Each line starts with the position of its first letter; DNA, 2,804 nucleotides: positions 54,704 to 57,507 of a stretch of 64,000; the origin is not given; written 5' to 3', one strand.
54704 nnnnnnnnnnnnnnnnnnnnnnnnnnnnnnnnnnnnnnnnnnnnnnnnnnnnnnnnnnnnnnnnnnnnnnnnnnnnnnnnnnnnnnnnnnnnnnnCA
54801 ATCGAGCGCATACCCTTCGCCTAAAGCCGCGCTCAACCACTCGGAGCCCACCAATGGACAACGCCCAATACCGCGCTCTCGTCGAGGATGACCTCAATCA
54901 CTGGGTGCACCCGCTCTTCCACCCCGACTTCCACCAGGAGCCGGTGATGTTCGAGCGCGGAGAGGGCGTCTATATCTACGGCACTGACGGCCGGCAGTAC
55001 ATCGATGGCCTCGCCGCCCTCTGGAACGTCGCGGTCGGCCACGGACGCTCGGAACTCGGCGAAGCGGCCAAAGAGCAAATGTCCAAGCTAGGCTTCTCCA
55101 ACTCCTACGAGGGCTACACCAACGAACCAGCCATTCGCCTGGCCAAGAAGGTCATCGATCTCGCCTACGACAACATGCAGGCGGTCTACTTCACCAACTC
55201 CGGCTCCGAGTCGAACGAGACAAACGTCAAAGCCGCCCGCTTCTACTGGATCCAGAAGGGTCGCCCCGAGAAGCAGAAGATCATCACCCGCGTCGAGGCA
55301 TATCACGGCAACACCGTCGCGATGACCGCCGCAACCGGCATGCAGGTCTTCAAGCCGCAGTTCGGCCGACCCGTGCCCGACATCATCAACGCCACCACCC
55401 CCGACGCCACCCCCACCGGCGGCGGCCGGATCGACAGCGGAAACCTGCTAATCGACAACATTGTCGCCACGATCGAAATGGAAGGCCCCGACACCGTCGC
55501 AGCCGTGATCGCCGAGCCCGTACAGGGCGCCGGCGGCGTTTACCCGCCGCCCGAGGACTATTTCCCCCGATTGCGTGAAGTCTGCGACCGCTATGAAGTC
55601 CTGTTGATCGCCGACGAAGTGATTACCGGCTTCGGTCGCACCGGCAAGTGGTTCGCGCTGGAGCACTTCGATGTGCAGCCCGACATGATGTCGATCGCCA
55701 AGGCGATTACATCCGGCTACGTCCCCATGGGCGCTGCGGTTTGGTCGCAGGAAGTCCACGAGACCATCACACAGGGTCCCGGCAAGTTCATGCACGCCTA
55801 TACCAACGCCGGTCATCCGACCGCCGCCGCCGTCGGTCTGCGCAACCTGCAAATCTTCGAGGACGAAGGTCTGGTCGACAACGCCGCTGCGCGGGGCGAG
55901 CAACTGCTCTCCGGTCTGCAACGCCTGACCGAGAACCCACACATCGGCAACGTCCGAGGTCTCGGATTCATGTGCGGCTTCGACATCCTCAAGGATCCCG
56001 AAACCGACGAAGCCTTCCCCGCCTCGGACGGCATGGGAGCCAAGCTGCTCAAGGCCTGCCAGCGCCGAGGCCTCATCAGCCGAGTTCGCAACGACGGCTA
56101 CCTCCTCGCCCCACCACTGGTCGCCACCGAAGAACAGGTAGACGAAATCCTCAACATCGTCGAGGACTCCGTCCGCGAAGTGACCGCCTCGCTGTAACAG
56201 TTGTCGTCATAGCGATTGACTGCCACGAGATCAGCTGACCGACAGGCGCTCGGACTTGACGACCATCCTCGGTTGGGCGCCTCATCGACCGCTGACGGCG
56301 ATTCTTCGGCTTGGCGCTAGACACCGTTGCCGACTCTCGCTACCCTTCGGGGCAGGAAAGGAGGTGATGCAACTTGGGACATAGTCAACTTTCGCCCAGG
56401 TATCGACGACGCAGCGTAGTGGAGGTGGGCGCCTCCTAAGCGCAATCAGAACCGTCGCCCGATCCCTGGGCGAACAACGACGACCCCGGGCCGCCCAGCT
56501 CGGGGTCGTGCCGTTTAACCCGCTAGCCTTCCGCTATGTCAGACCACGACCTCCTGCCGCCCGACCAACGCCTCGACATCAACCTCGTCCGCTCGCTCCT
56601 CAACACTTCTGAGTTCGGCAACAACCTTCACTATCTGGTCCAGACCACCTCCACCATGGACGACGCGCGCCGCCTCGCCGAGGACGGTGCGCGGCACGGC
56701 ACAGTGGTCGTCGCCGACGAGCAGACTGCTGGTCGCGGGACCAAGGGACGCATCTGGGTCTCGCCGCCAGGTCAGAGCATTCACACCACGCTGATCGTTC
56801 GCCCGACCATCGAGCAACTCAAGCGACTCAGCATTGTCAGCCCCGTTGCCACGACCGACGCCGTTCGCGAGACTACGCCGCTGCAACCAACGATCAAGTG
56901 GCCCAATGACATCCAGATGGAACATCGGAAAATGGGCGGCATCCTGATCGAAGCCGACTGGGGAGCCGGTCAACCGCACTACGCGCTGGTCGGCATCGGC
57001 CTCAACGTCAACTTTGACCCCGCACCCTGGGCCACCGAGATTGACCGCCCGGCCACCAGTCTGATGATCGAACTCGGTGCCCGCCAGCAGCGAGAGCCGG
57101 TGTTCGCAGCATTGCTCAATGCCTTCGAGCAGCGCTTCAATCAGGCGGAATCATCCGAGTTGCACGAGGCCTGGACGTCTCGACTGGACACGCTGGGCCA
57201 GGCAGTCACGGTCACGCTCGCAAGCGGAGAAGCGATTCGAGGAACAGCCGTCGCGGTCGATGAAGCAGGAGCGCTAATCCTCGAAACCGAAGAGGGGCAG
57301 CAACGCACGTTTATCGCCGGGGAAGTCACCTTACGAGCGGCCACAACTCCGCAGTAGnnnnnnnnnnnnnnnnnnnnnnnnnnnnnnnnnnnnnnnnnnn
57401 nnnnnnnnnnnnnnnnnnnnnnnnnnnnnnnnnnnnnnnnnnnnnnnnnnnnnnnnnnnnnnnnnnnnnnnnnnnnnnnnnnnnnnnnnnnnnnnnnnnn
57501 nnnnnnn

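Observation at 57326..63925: Giant 2,199-aa secreted protein built from ~20 tandem Ig-like repeats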

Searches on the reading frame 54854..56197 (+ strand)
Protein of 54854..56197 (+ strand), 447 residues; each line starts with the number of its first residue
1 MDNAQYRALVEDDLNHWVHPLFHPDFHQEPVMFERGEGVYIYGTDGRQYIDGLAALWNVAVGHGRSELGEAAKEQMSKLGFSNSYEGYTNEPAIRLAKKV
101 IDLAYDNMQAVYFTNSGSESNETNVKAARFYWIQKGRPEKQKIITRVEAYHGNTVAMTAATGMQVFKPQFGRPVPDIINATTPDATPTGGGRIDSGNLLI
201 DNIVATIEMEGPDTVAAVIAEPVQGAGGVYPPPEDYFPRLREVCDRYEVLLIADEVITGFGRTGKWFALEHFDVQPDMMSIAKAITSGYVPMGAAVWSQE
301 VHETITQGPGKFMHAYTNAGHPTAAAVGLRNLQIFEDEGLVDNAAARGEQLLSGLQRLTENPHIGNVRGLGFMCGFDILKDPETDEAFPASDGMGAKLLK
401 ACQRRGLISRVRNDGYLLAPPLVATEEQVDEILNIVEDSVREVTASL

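Call 9: search_protein_families(library=pfam, proteins=[window:54854-56197:+])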
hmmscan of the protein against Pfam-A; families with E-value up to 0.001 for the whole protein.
window:54854-56197:+ (447 aa): 1 family
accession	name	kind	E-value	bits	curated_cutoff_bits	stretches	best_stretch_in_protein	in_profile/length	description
PF00202.27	Aminotran_3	-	1.2e-100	337.5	30.5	1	29-438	9-401/403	Aminotransferase class-III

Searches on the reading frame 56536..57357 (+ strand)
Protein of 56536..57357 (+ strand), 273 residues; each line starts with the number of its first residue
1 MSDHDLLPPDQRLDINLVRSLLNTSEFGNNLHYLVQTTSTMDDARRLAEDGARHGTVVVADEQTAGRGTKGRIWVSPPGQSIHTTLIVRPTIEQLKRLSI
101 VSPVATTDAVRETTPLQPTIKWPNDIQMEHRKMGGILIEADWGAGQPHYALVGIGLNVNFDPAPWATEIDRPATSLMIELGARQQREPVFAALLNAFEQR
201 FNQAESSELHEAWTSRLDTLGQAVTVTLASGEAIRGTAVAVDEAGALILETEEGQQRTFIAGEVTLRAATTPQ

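Call 9: search_protein_families(library=pfam, proteins=[window:56536-57357:+])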
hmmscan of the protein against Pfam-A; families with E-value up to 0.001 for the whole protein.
window:56536-57357:+ (273 aa): 2 families
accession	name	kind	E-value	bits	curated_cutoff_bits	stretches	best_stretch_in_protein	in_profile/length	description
PF03099.24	BPL_LplA_LipB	-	1.1e-15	58.2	21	1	38-157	6-133/133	Biotin/lipoate A/B protein ligase family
PF02237.23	BPL_C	-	2.2e-14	53.5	21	1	219-267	1-48/48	Biotin protein ligase C terminal domain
